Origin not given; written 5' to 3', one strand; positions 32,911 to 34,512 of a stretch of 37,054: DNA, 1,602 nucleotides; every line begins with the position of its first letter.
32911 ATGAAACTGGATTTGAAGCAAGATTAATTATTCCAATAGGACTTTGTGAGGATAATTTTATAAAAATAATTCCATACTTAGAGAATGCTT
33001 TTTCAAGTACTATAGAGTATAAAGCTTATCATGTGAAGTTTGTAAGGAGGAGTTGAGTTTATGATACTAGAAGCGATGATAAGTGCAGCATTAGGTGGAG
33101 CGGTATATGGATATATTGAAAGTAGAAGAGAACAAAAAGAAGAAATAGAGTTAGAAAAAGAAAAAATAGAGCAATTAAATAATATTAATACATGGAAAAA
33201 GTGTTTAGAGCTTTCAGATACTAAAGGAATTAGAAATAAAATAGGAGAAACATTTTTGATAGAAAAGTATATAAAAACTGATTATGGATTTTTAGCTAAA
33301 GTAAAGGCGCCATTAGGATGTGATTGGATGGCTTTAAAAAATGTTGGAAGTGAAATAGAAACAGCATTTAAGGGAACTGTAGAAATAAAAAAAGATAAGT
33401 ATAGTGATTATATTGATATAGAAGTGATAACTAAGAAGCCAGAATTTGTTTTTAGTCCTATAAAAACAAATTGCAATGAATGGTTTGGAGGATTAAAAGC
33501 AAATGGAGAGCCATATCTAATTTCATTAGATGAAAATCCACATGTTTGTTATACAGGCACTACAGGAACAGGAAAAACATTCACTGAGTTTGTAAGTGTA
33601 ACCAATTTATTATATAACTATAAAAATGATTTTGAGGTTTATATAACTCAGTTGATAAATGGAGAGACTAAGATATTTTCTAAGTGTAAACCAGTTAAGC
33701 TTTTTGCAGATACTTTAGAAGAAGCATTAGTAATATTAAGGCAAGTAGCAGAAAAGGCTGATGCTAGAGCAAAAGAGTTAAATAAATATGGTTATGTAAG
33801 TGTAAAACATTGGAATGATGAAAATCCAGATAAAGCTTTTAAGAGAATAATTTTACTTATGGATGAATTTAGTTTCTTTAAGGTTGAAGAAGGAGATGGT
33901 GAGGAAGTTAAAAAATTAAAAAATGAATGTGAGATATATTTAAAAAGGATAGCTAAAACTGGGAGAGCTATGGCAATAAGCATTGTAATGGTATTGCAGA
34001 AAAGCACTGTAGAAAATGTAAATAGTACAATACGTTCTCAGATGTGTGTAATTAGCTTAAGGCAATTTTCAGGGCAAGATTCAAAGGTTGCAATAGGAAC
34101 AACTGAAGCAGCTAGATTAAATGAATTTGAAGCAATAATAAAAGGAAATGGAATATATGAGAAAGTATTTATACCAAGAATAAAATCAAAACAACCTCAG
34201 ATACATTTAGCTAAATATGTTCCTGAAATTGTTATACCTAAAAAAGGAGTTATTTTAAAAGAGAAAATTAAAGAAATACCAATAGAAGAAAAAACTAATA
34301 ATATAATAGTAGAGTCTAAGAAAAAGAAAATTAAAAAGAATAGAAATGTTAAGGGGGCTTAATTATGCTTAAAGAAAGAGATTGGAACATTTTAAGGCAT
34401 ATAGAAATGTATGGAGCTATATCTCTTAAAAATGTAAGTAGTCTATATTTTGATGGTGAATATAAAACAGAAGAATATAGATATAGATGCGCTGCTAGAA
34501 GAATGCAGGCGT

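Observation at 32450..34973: Post-lysis accessory operon: small membrane proteins, an FtsK/TcpA-like translocase and a replication-relaxation protein on a phage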

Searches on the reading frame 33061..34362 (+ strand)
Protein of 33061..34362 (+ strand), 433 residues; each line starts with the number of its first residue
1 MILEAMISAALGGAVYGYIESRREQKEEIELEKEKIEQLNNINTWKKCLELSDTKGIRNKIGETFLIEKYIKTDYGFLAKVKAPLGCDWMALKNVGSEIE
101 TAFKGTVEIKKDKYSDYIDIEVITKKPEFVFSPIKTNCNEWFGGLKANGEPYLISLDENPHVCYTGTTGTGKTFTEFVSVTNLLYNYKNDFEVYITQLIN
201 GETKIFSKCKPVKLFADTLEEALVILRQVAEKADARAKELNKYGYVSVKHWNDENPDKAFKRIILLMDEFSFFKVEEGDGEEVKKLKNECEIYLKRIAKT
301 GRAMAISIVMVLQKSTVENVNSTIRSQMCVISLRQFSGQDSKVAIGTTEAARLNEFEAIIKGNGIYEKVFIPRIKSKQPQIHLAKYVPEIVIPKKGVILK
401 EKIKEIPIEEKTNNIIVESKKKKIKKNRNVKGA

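Call 5: search_protein_families(library=pfam, proteins=[window:33061-34362:+], max_evalue=0.1)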
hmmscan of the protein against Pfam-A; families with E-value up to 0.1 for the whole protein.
window:33061-34362:+ (433 aa): 1 family
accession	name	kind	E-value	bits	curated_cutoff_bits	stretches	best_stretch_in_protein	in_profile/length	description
PF01580.24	FtsK_SpoIIIE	-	0.0004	20.3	24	1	148-373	27-218/221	FtsK/SpoIIIE family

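Call 6: search_protein_families(library=phrogs, proteins=[window:33061-34362:+], max_evalue=0.01)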
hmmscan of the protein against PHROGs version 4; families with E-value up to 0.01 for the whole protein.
window:33061-34362:+ (433 aa): 3 families
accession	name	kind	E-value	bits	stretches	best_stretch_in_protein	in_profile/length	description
phrog_1358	-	moron, auxiliary metabolic gene and host takeover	2.2e-39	135.8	1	2-368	446-802/1382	FtsK/SpoIIIE-like protein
phrog_24831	-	unknown function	0.00021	21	1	144-330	274-440/700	-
phrog_2666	-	head and packaging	0.0019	17.9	1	158-336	320-484/555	terminase large subunit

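Call 8: search_protein_families(library=ncbifam, proteins=[window:33061-34362:+], max_evalue=0.1)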
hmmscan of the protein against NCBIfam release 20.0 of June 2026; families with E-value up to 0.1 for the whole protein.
window:33061-34362:+ (433 aa): 3 families
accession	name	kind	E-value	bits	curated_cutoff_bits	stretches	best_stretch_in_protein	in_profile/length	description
NF041214.1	plasmid_TraB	equivalog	4e-06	25.6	800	1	161-329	250-402/639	plasmid transfer protein TraB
TIGR03924.1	T7SS_EccC_a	equivalog_domain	0.00066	18.5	509.15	1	293-364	585-652/673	type VII secretion protein EccCa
NF007615.0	PRK10263.1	equivalog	0.044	11.4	1566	0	147-188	998-1039/1355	DNA translocase FtsK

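Call 11: search_solved_structures(query=window:33061-34362:+, max_evalue=1, show_alignments=2)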
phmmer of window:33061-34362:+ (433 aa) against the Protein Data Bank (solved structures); distinct sequences matched with E-value up to 1: 6.
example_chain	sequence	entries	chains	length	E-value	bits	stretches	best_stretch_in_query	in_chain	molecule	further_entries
6o1w_A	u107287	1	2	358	4.1e-07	32.6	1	153-356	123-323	DNA translocase coupling protein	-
6o1x_A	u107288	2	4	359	4.1e-07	32.6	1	153-356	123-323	DNA translocase coupling protein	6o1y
6o1z_A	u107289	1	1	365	4.3e-07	32.5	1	153-356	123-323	DNA translocase coupling protein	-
2ius_A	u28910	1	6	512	0.067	15.4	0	147-189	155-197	DNA TRANSLOCASE FTSK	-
2iuu_A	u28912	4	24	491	0.086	15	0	146-184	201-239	DNA TRANSLOCASE FTSK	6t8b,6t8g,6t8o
2iut_A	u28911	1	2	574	0.13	14.5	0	147-184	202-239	DNA TRANSLOCASE FTSK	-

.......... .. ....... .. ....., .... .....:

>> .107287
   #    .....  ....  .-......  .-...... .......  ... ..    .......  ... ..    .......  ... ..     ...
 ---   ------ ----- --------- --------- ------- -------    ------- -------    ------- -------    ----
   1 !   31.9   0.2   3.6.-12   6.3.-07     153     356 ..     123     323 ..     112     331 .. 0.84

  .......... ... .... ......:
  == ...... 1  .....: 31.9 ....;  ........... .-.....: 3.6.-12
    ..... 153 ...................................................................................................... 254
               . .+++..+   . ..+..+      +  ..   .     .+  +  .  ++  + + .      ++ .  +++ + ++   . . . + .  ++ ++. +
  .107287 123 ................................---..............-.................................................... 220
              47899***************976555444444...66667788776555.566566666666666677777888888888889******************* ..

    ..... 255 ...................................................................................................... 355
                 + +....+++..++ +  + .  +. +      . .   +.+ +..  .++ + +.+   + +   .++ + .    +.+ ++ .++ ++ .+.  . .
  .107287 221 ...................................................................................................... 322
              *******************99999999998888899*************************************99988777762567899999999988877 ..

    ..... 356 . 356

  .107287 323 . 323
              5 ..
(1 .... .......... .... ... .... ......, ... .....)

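Call 16: find_homologous_proteins(query=window:33061-34362:+, max_evalue=0.001)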
Query window:33061-34362:+ (433 aa): 65 proteins with E <= 0.001 among 8000 candidates.
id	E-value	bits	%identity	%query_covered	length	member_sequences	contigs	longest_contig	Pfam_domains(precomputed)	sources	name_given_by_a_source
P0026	3.6e-279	943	99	100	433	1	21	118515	-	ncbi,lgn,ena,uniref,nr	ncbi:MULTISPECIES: hypothetical protein [Clostridium]|uniref:hypothetical protein n=1 Tax=Clostridiu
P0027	3.9e-279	943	99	100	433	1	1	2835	-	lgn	-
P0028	1.1e-270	915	95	100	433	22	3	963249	-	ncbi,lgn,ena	ncbi:TPA: hypothetical protein ACGA30_000111 [Clostridium perfringens]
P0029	1.2e-261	886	95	97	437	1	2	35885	-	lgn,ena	-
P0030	1.7e-261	885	94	97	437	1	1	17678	-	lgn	-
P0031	2.9e-227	773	80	97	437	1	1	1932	-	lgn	-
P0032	8.0e-211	718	75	97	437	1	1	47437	-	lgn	-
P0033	2.1e-202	691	70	100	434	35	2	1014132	-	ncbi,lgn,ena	ncbi:hypothetical protein VOI00_001884 [Clostridium perfringens]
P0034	4.5e-202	690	70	100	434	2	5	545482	-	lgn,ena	-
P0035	5.1e-202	689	70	100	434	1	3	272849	-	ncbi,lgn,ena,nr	ncbi:MAG: hypothetical protein E7I15_02930 [Clostridium perfringens]|nr:hypothetical protein [Clostr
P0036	9.4e-202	689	70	100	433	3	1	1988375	-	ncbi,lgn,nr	ncbi:hypothetical protein KCK52_001118 [Clostridium perfringens]|nr:hypothetical protein [Clostridiu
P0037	1.1e-201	688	70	100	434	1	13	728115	-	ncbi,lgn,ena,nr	ncbi:TPA: hypothetical protein I9Z58_000549 [Clostridium perfringens]|nr:hypothetical protein [Clost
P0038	1.2e-201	688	70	100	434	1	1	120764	-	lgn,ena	-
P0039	2.6e-201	687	70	100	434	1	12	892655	-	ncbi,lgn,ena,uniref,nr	ncbi:hypothetical protein [Clostridium perfringens]|uniref:hypothetical protein n=1 Tax=Clostridium 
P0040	4.1e-201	686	70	100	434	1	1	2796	-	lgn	-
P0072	2.0e-176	605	63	100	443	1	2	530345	PF01580.25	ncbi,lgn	ncbi:hypothetical protein LTX50_001500 [Clostridium perfringens]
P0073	2.0e-176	605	63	100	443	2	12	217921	PF01580.25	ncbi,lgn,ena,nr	ncbi:hypothetical protein QYB54_002305 [Clostridium perfringens]|nr:hypothetical protein [Clostridiu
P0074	2.9e-176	605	63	100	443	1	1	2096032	PF01580.25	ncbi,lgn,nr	ncbi:FtsK/SpoIIIE domain-containing protein [Clostridium perfringens]|nr:FtsK/SpoIIIE domain-contain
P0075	3.2e-176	604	66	94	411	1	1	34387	PF01580.25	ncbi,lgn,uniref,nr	ncbi:FtsK/SpoIIIE domain-containing protein [Clostridium perfringens]|uniref:FtsK/SpoIIIE domain-con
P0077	1.8e-160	553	58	100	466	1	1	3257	PF01580.25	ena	-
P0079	1.6e-153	530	59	91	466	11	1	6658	PF01580.25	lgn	-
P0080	4.4e-153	528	58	95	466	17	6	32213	PF01580.25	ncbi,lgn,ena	-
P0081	1.1e-147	511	56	95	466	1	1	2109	PF01580.25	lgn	-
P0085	2.1e-82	295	41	91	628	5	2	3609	-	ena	-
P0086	1.4e-58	217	36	88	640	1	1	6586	PF01580.25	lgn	-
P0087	7.6e-51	192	34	86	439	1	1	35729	PF01580.25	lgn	-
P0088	1.5e-4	39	29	44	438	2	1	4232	PF12846.14,PF01580.25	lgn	-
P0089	1.7e-4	39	29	44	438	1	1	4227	PF12846.14,PF01580.25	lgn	-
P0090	6.1e-4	37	29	44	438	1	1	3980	PF12846.14,PF01580.25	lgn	-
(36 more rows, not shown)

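Call 20: search_dna_similar(query=window:33061-34362:+, collection=phages, mode=protein, max_evalue=0.00001, max_rows=60)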
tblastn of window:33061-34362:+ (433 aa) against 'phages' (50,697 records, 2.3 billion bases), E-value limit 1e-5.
Records with a match: 2; places in all: 2; records where one place covers at least 80% of the query: 1.
Best place of each record, by identity: 60-80% 1; <60% 1.
By first word of the organism name: Clostridium 2.
By host as written in the record: - 1; Clostridium botulinum D str. 1873 1.
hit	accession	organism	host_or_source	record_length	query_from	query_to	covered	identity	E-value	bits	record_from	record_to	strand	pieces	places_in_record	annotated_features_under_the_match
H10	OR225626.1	Clostridium phage LPCPA58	-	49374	1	395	91%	70.9%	7e-177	553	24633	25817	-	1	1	hypothetical protein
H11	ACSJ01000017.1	Clostridium phage D-1873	Clostridium botulinum D str. 1873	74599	59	314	59%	25.8%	8e-6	54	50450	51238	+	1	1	putative FtsK/SpoIIIE family protein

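Call 45: get_annotated_region(hit=H11, flank=9000)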
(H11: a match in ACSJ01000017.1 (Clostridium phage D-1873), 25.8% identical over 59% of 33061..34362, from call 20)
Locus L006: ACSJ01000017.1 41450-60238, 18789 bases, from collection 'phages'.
description: Clostridium phage D-1873 CLG.Contig173, whole genome shotgun sequence.
organism: Clostridium phage D-1873 (NCBI taxid 658056)
taxonomy: Viruses
host: Clostridium botulinum D str. 1873; source: ham; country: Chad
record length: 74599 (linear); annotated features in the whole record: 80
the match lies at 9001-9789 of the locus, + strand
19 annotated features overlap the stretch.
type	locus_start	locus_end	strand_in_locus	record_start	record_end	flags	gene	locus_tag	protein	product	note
CDS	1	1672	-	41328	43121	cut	-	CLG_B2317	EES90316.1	UvrD/REP helicase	identified by match to protein family HMM PF00580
CDS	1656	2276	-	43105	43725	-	-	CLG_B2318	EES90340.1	hypothetical protein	an automated process has identified a potential problem with this gene model; the current end5 and/or the end3 may need ...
CDS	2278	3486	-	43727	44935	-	-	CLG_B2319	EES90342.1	conserved hypothetical protein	identified by match to protein family HMM PF02195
CDS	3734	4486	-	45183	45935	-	-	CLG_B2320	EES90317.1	conserved hypothetical protein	-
CDS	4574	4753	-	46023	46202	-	-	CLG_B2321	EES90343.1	conserved hypothetical protein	-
CDS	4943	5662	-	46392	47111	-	-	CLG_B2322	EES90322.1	conserved hypothetical protein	-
CDS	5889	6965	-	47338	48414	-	-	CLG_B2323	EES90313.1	tubulin/FtsZ family, GTPase domain protein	identified by match to protein family HMM PF00091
CDS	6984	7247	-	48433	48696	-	-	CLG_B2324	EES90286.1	putative transcriptional regulator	-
CDS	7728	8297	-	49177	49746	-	-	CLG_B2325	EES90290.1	putative restriction endonuclase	identified by match to protein family HMM PF04471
CDS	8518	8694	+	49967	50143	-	-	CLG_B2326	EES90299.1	conserved hypothetical protein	-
CDS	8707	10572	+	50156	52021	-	-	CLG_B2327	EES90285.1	putative FtsK/SpoIIIE family protein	identified by match to protein family HMM PF01580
CDS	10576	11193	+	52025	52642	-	-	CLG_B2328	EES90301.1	conserved hypothetical protein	-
CDS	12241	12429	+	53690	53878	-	-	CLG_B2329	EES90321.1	conserved hypothetical protein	-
CDS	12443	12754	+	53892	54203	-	-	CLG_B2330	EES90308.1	conserved hypothetical protein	-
CDS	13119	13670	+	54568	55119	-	-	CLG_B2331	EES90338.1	conserved hypothetical protein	-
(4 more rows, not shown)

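Call 46: find_encoding_contigs(protein=P0087, flank=10000, max_places=2)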
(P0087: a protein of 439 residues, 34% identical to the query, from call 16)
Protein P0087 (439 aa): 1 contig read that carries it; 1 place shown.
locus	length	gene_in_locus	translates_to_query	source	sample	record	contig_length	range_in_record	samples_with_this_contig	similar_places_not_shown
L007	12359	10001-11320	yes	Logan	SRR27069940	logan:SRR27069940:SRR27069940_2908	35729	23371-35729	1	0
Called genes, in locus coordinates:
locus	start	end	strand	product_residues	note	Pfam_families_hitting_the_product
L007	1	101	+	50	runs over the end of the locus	-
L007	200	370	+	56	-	-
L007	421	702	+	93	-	-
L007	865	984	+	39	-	-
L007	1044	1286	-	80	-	PF08980:DUF1883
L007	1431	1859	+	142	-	PF05105:Phage_holin_4_1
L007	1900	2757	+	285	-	PF00959:Phage_lysozyme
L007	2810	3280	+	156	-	-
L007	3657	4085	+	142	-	-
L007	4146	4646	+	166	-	PF20038:HTH_59 (weak), PF12728:HTH_17 (weak)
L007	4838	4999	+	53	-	-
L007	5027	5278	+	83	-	-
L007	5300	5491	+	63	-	-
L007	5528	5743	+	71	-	-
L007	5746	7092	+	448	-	PF14690:Zn_ribbon_ISL3, PF01610:DDE_Tnp_ISL3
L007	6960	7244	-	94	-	-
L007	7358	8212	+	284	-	-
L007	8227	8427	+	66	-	PF12844:HTH_19 (weak), PF01381:HTH_3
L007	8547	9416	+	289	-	PF17989:ALP_N, PF06723:MreB_Mbl (faint), PF14450:FtsA (weak), PF21523:ParM_N, PF21522:MreB-like_C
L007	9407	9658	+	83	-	-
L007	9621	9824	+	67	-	-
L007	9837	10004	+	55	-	-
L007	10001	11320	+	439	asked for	PF01580:FtsK_SpoIIIE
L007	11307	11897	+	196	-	PF13814:Replic_Relax (faint)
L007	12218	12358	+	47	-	?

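Call 62: search_protein_families(library=padloc, proteins=[window:33061-34362:+, P0085], max_evalue=0.1)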
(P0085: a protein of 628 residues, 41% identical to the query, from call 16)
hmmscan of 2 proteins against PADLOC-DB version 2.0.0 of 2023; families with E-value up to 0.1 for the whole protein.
window:33061-34362:+ (433 aa): 4 families
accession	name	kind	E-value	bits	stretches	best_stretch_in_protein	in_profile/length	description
PDLC02804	SspH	-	8.5e-08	28.1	1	144-353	1318-1526/1561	SspH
PDLC04140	mad8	-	2.7e-05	21.8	1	149-339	17-169/314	mads_8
PDLC04104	HerA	-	0.00011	19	1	247-343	208-297/379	-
PDLC04105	HerA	-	0.00012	18.8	1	249-343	409-496/576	-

P0085 (628 aa): 5 families
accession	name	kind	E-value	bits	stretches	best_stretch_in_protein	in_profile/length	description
PDLC04140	mad8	-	6.9e-06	23.8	1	139-341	7-264/314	mads_8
PDLC03963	SoFic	-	0.00048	17.6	1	423-510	266-353/361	-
PDLC04104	HerA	-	0.00058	16.7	1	245-336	211-295/379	-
PDLC02804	SspH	-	0.0054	12.2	1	134-350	1313-1529/1561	SspH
PDLC04098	HerA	-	0.027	11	1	257-321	528-590/686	-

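Call 77: find_related_loci(query=A5, collection=genome_contigs, flank=10000)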
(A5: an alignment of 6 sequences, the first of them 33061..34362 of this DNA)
Query A5 (433 aa) in genome_contigs; peptide patterns used: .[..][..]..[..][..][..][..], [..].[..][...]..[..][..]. (x = any residue, [..] = any of these).
219 stretches matched a pattern; 2 encode a relative of the query (tblastn E <= 1e-3); 2 distinct loci.
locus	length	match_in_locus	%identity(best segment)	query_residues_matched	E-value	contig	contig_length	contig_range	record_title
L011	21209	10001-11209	69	1-403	0e+0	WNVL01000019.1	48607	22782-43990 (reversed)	Clostridium perfringens strain v20 contig00019, whole genome shotgun sequence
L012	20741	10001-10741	22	116-373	2e-7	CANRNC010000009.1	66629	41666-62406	MAG: uncultured Clostridia bacterium isolate Lapin-022__bin15 genome assembly, contig: Lapin-022__NODE_395_length_66629_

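Call 100: search_dna_similar(query=window:33061-34362:+, collection=plasmids, mode=protein, max_evalue=0.00001, max_rows=60)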
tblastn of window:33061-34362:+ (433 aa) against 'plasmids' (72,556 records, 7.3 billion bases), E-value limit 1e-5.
Records with a match: 21; places in all: 21; records where one place covers at least 80% of the query: 2.
Best place of each record, by identity: >=99% 1; <60% 20.
By first word of the organism name: Clostridium 20; Sarcina 1.
By predicted mobility (MOB-suite, as given by PLSDB): non-mobilizable 21.
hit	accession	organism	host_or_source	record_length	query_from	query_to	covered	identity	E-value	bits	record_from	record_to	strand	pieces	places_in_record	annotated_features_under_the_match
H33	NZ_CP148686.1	Clostridium perfringens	Mammal,single cell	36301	1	397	92%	99.2%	0e+0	712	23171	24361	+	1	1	hypothetical protein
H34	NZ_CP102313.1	Clostridium perfringens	mixed culture,Ovis aries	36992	1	395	91%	33.1%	5e-40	160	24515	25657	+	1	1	FtsK/SpoIIIE domain-containing protein | hypothetical protein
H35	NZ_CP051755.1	Sarcina sp. JB2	Pan troglodytes verus (Western ...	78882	45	374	76%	38.5%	6e-58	212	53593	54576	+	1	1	FtsK/SpoIIIE domain-containing protein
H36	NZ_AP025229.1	Clostridium perfringens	-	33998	97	395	69%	38.9%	4e-42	166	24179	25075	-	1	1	FtsK/SpoIIIE domain-containing protein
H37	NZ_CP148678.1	Clostridium perfringens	Aves,single cell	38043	97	395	69%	38.9%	4e-42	166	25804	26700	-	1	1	FtsK/SpoIIIE domain-containing protein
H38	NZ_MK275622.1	Clostridium perfringens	neonatal piglet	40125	86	395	72%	36.5%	3e-38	155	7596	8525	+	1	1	FtsK/SpoIIIE domain-containing protein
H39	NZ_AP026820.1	Clostridium tetani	soil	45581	59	364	71%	29.1%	2e-18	96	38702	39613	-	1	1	FtsK/SpoIIIE domain-containing protein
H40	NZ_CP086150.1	Clostridium estertheticum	horse,single colony,meat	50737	50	361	72%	28.5%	9e-14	81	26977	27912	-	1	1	FtsK/SpoIIIE domain-containing protein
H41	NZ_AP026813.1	Clostridium tetani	soil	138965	44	389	80%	25.1%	7e-16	88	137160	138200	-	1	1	FtsK/SpoIIIE domain-containing protein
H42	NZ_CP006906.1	Clostridium baratii str. Sullivan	Isolate microbial culture,Stool (adult)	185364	59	396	78%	25.3%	2e-10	71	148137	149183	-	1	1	FtsK/SpoIIIE domain-containing protein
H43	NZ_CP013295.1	Clostridium botulinum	Microbial isolate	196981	42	376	77%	25.5%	2e-11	74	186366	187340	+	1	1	FtsK/SpoIIIE domain-containing protein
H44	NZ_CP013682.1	Clostridium botulinum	Microbial isolate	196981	42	376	77%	25.5%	2e-11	74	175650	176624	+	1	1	FtsK/SpoIIIE domain-containing protein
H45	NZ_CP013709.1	Clostridium botulinum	Microbial isolate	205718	42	376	77%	25.5%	2e-11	74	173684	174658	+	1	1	FtsK/SpoIIIE domain-containing protein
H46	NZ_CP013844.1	Clostridium botulinum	Microbial isolate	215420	42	376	77%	25.5%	2e-11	74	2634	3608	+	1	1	FtsK/SpoIIIE domain-containing protein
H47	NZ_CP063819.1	Clostridium botulinum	Mink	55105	75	366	67%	26.5%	3e-11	74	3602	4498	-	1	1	FtsK/SpoIIIE domain-containing protein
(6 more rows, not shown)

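Call 101: predict_structure(alignment_id=A7)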
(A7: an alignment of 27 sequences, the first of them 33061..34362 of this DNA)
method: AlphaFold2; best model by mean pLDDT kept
length: 433 residues; sequences in the alignment: 27
mean_pLDDT: 74.1   pTM: 0.61
mean pLDDT of the five models: 74.1, 73.2, 71.4, 68.7, 64.8
residues with pLDDT >= 90: 86; 70-90: 208; 50-70: 78; < 50: 61
segments of 3 or more residues with pLDDT < 50: 1-4, 376-384, 386-433
pLDDT, mean of each block of 10 residues (from residue 1): 56 66 60 79 89 86 88 83 87 80 79 84 67 81 83 92 83 83 83 79 72 86 93 94 91 90 88 81 90 89 92 69 76 69 58 74 84 55 45 29 29 27 31 28
secondary structure, 60 per line:
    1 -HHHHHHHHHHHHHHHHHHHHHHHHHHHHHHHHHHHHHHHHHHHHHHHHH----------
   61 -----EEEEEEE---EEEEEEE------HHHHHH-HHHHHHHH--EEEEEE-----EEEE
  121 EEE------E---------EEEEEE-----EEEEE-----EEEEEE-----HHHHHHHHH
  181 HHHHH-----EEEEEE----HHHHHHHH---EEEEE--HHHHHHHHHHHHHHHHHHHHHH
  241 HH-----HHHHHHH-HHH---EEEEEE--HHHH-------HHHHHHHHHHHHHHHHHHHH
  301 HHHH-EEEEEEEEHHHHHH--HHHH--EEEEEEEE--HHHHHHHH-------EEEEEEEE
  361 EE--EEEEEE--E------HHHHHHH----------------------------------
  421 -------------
elements in order: H2-50 E66-72 E76-82 H89-94 H96-103 E106-111 E117-123 E140-145 E151-155 E161-166 H172-185 E191-196 H201-208 E212-216 H219-242 H248-254 E262-267 H270-273 H281-304 E306-313 H314-319 H322-325 E328-335 H338-345 E353-362 E365-370 H380-386
